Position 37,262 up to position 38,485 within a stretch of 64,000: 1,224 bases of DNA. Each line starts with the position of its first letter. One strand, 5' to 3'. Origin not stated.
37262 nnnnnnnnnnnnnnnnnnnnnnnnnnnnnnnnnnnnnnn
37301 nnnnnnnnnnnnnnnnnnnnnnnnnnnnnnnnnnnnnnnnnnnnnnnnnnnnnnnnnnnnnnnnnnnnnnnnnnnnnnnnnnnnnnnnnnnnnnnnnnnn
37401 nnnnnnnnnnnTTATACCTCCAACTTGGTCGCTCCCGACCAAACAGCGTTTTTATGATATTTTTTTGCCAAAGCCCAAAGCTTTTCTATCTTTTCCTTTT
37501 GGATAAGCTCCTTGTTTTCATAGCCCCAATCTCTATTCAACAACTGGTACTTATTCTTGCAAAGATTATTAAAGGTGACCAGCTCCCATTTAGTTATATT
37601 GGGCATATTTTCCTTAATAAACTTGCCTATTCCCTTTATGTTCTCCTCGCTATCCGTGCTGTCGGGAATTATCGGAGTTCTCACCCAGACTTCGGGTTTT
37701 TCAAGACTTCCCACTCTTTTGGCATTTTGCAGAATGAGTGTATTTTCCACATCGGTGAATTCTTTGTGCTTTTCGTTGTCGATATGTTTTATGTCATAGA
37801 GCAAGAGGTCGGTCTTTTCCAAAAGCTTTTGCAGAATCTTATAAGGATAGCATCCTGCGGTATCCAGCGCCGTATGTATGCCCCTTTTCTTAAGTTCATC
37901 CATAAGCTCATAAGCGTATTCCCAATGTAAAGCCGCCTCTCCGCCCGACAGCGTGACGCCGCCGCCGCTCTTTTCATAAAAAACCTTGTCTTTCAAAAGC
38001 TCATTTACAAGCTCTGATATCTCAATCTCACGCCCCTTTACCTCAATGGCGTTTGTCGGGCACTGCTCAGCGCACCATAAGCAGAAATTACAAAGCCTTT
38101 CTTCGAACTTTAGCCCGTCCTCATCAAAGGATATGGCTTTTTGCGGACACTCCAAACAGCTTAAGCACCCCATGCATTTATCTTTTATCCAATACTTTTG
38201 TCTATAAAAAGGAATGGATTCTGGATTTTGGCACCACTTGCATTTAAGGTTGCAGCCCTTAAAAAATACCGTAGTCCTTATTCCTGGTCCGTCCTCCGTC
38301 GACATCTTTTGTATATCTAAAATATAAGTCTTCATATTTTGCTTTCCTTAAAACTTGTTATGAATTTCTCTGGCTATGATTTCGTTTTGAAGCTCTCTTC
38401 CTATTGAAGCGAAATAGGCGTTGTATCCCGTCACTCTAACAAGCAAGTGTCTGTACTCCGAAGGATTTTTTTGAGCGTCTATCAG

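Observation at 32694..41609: Glycyl-radical-enzyme operon of unassigned function, with two flavoproteins, an exported glycerophosphodiesterase and an atypical MFS carrier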

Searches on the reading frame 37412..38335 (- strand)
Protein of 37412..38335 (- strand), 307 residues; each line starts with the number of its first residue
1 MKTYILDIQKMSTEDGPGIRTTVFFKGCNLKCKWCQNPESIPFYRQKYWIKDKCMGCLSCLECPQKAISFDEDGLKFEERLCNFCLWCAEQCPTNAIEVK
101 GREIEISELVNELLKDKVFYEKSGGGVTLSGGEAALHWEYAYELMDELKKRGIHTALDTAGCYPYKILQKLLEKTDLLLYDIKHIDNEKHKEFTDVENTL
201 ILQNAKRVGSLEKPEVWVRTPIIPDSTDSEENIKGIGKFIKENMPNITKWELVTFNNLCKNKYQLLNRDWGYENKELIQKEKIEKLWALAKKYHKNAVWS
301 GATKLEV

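Call 3: search_protein_families(library=pfam, proteins=[window:37412-38335:-])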
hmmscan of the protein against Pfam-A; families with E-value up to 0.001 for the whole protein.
window:37412-38335:- (307 aa): 6 families
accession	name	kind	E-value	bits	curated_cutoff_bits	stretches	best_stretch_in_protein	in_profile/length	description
PF04055.27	Radical_SAM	-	1.6e-13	51.6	29.5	1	92-231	14-160/166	Radical SAM superfamily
PF13353.11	Fer4_12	-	2.1e-09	38.2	22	1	15-184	2-117/137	4Fe-4S single cluster domain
PF00037.32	Fer4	-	5.3e-08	32.8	21.1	1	77-98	3-24/24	4Fe-4S binding domain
PF12838.12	Fer4_7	-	6.8e-05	23.7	27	1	53-96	1-52/52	4Fe-4S dicluster domain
PF13187.11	Fer4_9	-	0.00012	22.5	27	1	53-97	1-52/52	4Fe-4S dicluster domain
PF14697.11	Fer4_21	-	0.00027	21.5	35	1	51-98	5-58/59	4Fe-4S dicluster domain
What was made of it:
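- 37412..38335 (-): GRE-activating radical-SAM enzyme with CX3CX2C plus two CX2CX2CX3CP ferredoxin-type motifs. Pfam Radical_SAM, Fer4_12 and Fer4 (call 3).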

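Call 4: search_protein_families(library=ncbifam, proteins=[window:37412-38335:-])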
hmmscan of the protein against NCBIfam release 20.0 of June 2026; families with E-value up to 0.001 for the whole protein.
window:37412-38335:- (307 aa): 41 families (the best 25 are shown)
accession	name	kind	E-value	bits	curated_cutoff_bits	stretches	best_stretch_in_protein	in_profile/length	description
TIGR02494.1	PFLE_PFLC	subfamily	3.8e-93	312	174.35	1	5-292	1-291/293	glycyl-radical enzyme activating protein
NF043069.1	T4HPD_activ_SAM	equivalog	2e-89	299.9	425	1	3-292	2-290/299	trans-4-hydroxy-L-proline dehydratase activase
NF048010.1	SfplDhtActHpsHDes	equivalog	1.4e-84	283.5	430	1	3-287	6-295/298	(2S)-3-sulfopropanediol dehydratase activating enzyme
NF048008.1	SfplDhtActHpfHKleb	equivalog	1.1e-70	238.5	500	1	5-294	2-297/308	(2S)-3-sulfopropanediol dehydratase activating enzyme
NF033719.1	ind_deCO2_activ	equivalog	1e-69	235.1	425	1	5-289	3-292/302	indoleacetate decarboxylase activase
TIGR04395.1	cutC_activ_rSAM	equivalog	8.7e-69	232.1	360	1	2-294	4-301/309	choline TMA-lyase-activating enzyme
NF033717.2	HPDL_rSAM_activ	equivalog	2.9e-65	220.6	420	1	2-288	3-294/311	4-hydroxyphenylacetate decarboxylase activase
TIGR04003.1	rSAM_BssD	equivalog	1.8e-58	198.2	496.45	1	5-295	3-298/314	[benzylsuccinate synthase]-activating enzyme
TIGR02493.1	PFLA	equivalog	1.2e-57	195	231.75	2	85-292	29-234/235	pyruvate formate-lyase-activating protein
NF007483.0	PRK10076.1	equivalog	8.8e-57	192.5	326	2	82-292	76-283/292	[formate-C-acetyltransferase]-activating enzyme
TIGR04041.1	activase_YjjW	hypoth_equivalog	2.5e-49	168.2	250.2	1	5-262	4-245/276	YjjW family glycine radical enzyme activase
NF008356.0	PRK11145.1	equivalog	2.9e-49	167.5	375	2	85-298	34-245/246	pyruvate formate lyase 1-activating protein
TIGR02495.1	NrdG2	equivalog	1.4e-22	79.9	131.15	2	82-244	26-184/193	anaerobic ribonucleoside-triphosphate reductase activating protein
NF038196.1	ferrodoxin_EFR1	subfamily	6.3e-09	36.2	75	1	44-102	176-234/242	EFR1 family ferrodoxin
NF058577.1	FdxA_fam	equivalog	1.9e-08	34.3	65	1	48-96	3-52/52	4Fe-4S ferredoxin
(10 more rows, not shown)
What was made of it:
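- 37412..38335 (-): TIGR02494 at 312 bits, above the 174 cut-off (call 4).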
